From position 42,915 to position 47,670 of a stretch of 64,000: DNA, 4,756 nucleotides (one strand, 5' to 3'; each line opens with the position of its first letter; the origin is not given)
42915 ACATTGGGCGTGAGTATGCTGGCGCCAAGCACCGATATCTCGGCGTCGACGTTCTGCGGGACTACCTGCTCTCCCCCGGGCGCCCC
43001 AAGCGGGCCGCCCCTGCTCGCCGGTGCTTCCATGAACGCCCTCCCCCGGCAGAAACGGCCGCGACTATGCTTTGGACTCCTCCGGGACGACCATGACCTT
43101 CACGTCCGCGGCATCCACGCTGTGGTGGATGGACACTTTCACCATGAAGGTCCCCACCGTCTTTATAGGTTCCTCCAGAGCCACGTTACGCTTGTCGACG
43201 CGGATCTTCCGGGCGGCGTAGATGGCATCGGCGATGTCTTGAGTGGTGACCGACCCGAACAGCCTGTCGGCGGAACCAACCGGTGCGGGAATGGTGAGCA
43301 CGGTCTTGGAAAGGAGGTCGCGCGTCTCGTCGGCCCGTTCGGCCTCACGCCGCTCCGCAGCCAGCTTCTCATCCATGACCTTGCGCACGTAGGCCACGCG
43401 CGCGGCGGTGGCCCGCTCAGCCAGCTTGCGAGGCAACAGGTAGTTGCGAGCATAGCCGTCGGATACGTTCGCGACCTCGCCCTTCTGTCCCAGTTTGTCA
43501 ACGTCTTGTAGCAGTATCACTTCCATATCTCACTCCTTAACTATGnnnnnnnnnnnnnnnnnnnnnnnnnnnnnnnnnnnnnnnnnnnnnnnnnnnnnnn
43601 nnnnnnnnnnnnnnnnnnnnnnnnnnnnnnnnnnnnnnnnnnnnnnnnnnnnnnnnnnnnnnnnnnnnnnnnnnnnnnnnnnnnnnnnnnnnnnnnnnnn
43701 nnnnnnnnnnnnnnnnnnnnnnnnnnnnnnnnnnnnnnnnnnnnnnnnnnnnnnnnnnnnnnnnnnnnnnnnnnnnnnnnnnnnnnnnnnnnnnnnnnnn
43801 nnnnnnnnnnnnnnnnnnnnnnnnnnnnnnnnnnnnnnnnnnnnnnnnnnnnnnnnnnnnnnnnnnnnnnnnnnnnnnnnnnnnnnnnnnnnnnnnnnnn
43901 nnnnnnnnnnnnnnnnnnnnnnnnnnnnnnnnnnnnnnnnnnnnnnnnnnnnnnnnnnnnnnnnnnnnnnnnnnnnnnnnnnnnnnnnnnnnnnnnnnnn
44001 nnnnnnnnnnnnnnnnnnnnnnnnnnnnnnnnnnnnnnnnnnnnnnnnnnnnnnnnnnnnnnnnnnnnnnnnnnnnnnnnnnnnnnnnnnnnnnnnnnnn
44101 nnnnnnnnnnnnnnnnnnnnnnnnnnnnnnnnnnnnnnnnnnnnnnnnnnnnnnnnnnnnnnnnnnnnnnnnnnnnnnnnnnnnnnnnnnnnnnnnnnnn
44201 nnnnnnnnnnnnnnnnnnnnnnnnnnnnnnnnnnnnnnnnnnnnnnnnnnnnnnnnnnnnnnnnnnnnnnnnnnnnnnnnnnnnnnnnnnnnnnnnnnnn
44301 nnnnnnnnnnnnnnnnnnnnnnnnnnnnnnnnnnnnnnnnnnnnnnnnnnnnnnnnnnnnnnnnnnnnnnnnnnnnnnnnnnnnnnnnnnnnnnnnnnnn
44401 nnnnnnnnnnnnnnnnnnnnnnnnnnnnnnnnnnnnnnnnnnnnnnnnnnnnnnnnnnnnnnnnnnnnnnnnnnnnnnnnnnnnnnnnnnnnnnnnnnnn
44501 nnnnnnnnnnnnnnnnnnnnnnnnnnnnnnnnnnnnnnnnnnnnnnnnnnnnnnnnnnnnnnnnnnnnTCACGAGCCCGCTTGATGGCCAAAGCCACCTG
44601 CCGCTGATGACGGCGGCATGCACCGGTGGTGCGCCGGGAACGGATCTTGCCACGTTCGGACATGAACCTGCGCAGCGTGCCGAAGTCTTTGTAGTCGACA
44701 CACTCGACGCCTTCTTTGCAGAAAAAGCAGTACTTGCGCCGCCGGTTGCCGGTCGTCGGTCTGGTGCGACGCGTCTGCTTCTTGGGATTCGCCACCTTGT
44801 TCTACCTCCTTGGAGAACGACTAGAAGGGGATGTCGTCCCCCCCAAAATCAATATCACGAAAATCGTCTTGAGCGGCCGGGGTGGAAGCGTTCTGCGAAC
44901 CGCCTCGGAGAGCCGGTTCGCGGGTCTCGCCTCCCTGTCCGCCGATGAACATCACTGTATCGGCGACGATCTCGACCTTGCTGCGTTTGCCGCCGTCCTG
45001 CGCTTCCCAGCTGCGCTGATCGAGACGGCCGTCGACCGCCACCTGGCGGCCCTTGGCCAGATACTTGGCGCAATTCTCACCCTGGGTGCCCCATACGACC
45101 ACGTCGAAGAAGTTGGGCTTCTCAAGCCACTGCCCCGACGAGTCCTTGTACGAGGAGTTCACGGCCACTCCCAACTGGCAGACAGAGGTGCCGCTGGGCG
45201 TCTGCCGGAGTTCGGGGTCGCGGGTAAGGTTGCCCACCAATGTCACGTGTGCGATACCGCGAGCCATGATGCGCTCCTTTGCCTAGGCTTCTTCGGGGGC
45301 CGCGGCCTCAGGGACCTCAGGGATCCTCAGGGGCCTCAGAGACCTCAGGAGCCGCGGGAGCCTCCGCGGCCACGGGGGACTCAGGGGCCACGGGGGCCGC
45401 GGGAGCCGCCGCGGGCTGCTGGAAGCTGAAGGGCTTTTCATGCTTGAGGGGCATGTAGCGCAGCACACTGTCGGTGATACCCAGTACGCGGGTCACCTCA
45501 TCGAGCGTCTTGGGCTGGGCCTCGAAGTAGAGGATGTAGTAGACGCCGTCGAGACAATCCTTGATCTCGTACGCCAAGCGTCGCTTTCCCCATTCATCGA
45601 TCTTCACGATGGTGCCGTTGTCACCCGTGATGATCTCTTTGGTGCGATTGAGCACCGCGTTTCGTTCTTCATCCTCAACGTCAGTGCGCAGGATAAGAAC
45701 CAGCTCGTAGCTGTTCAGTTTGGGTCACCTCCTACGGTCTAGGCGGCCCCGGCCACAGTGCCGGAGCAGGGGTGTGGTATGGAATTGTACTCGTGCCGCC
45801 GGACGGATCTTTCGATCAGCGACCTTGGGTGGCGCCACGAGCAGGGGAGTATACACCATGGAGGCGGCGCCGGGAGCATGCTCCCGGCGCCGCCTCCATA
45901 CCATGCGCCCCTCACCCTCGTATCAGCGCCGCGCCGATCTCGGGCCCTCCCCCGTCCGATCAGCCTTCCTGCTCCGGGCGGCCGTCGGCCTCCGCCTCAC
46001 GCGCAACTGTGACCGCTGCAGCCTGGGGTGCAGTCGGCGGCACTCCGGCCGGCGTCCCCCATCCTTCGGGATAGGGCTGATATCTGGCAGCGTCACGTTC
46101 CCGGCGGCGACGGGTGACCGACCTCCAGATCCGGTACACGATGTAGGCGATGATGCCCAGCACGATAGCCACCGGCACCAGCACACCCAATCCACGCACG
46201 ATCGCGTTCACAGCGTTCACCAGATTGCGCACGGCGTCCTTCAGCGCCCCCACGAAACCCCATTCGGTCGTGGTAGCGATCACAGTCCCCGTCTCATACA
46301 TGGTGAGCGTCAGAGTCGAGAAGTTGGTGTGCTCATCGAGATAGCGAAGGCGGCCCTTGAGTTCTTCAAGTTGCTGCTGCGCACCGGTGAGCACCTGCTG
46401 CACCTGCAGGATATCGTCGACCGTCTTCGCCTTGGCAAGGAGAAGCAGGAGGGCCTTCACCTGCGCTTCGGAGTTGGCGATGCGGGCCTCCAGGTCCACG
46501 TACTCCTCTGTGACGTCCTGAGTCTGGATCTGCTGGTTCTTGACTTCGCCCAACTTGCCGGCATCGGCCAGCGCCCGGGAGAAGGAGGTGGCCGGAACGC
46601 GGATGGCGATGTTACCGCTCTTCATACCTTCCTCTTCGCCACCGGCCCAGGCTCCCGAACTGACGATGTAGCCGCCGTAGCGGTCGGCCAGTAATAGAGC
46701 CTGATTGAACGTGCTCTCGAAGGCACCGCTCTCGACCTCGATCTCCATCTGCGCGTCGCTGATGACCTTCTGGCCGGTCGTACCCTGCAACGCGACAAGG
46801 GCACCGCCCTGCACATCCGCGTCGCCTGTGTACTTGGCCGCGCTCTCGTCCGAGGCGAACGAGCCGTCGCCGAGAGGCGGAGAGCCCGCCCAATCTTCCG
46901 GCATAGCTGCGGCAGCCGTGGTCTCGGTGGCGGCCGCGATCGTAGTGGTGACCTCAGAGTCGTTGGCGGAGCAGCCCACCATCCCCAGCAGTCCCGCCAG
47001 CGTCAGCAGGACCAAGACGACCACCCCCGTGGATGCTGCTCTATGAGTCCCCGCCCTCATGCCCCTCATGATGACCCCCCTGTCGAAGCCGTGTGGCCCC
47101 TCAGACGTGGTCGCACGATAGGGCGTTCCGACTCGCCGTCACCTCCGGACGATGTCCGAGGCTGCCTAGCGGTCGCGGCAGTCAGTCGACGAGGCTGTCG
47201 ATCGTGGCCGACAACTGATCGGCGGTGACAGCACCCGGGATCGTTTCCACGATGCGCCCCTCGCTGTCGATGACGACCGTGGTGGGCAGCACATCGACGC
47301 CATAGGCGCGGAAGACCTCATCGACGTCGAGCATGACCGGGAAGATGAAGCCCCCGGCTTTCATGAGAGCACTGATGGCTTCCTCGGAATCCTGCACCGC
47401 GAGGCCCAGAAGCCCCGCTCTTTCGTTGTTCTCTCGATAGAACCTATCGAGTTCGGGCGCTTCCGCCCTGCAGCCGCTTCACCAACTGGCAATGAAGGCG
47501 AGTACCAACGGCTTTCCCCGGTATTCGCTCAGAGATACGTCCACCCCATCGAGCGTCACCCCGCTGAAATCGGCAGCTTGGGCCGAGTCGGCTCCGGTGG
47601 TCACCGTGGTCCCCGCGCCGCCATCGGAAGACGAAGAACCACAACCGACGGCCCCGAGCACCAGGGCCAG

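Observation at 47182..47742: Candidate selenoprotein: TlpA-like redoxin with UGA at the first active-site Cys (W-U-S-G-C) and downstream SECIS-like hairpins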

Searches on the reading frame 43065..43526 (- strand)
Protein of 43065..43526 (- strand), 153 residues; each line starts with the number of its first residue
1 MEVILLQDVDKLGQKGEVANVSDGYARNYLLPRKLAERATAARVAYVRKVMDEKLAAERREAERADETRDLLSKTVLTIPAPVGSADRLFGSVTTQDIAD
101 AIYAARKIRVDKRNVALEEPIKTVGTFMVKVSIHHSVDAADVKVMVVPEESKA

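Call 21: search_protein_families(library=pfam, proteins=[window:43065-43526:-], max_evalue=0.001)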
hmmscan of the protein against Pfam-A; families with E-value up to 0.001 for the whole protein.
window:43065-43526:- (153 aa): 2 families
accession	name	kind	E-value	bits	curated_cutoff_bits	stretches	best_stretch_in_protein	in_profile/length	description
PF01281.25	Ribosomal_L9_N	-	8.4e-23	80.1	20.7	1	1-45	1-45/47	Ribosomal protein L9, N-terminal domain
PF03948.19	Ribosomal_L9_C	-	1.5e-22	80.3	23.2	1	64-147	2-85/86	Ribosomal protein L9, C-terminal domain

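Call 49: find_encoding_contigs(protein=window:43065-43526:-, flank=500, max_places=4)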
Protein window:43065-43526:- (153 aa): 2 contigs read that carry it; 2 places shown.
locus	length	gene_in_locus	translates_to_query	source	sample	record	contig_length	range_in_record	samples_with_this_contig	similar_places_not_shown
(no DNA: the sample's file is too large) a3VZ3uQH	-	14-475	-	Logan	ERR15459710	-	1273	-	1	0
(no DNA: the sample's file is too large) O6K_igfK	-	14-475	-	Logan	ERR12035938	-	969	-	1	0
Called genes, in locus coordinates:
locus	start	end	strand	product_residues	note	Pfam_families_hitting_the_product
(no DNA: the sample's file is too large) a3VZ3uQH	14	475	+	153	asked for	PF01281:Ribosomal_L9_N, PF03948:Ribosomal_L9_C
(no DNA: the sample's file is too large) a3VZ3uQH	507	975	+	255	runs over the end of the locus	?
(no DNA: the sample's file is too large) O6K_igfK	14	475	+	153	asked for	PF01281:Ribosomal_L9_N, PF03948:Ribosomal_L9_C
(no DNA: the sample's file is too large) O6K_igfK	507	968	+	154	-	?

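Call 63: list_cluster_members(proteins=[window:43065-43526:-, window:47482-47742:-, window:47482-47700:-, window:47185-47397:-, window:37454-38764:-, window:45960-47069:-])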
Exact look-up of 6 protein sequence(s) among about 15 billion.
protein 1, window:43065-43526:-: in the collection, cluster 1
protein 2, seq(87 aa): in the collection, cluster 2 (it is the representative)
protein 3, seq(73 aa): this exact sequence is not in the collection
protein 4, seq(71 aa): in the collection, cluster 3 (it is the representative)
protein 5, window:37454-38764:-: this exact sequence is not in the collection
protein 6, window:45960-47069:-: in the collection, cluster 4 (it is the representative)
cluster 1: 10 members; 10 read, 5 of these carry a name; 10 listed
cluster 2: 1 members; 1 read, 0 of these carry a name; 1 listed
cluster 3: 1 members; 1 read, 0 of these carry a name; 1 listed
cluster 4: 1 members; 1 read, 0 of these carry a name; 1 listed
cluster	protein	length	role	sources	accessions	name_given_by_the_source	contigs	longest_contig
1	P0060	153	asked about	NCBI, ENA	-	-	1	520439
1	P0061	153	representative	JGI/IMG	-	large subunit ribosomal protein L9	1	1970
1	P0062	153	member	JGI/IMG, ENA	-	large subunit ribosomal protein L9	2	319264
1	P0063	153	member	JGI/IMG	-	large subunit ribosomal protein L9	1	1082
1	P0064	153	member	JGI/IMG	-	large subunit ribosomal protein L9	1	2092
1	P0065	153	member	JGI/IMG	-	large subunit ribosomal protein L9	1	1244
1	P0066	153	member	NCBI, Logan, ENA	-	-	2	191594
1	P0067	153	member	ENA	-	-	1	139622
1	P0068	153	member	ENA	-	-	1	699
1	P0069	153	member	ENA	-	-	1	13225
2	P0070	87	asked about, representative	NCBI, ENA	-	-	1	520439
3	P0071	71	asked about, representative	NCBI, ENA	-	-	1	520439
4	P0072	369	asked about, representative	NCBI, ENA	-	-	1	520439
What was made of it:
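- Public annotation calls two unnamed ORFs (call 63).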

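Call 66: find_encoding_contigs(protein=P0070, flank=300, max_places=3)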
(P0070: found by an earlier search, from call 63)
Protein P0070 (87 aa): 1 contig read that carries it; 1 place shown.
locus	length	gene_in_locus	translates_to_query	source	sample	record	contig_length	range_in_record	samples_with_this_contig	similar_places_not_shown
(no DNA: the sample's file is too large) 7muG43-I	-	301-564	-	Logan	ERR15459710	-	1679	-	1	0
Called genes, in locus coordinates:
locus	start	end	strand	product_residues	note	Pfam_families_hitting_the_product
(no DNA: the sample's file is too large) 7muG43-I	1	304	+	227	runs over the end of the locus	?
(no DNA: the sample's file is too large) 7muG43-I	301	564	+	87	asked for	-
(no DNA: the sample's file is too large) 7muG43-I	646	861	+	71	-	PF08534:Redoxin (weak), PF13098:Thioredoxin_2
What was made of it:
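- On Bacterial selenoprotein gene (Sec-UGA + bSECIS): The window is part of a 520,439-bp contig that I could not read further (calls 49, 63, 66).
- Checked: An independent Logan assembly of run ERR15459710 reproduces the 87-aa + 71-aa split (call 66), so this is not an assembly error of this record.
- The rest of the 520-kb source contig could not be read (calls 49, 63, 66), so the Sec-decoding trait of this organism is unverified. An independent assembly reproduces the TGA (call 66).
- Tried and rejected: The L9 and N-terminal-fragment look-ups returned only short Logan contigs without DNA (calls 49, 66).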

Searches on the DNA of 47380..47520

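Call 67: search_rna_families(source=window, start=47380, end=47520, threshold=evalue, max_evalue=10, show_alignments=2)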
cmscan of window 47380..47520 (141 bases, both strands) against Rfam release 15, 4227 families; matches with E-value up to 10: 4.
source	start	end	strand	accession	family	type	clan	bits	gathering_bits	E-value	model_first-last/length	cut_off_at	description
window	47380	47411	-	RF00675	mir-145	Gene; miRNA;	-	10.3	50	8.8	1-32/86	3'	mir-145 microRNA precursor family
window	47393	47444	+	RF00294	snoTBR17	Gene; snRNA; snoRNA; CD-box;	-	10.2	40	3.2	1-119/119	no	Small nucleolar RNA TBR17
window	47382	47416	-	RF02206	WT1-AS_4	Gene; lncRNA;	-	9.7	60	6.2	98-134/134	no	WT1 antisense RNA conserved region 4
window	47486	47520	+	RF01151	snoU82P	Gene; snRNA; snoRNA; CD-box;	-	8.7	42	4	1-35/55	3'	Small nucleolar RNA U82P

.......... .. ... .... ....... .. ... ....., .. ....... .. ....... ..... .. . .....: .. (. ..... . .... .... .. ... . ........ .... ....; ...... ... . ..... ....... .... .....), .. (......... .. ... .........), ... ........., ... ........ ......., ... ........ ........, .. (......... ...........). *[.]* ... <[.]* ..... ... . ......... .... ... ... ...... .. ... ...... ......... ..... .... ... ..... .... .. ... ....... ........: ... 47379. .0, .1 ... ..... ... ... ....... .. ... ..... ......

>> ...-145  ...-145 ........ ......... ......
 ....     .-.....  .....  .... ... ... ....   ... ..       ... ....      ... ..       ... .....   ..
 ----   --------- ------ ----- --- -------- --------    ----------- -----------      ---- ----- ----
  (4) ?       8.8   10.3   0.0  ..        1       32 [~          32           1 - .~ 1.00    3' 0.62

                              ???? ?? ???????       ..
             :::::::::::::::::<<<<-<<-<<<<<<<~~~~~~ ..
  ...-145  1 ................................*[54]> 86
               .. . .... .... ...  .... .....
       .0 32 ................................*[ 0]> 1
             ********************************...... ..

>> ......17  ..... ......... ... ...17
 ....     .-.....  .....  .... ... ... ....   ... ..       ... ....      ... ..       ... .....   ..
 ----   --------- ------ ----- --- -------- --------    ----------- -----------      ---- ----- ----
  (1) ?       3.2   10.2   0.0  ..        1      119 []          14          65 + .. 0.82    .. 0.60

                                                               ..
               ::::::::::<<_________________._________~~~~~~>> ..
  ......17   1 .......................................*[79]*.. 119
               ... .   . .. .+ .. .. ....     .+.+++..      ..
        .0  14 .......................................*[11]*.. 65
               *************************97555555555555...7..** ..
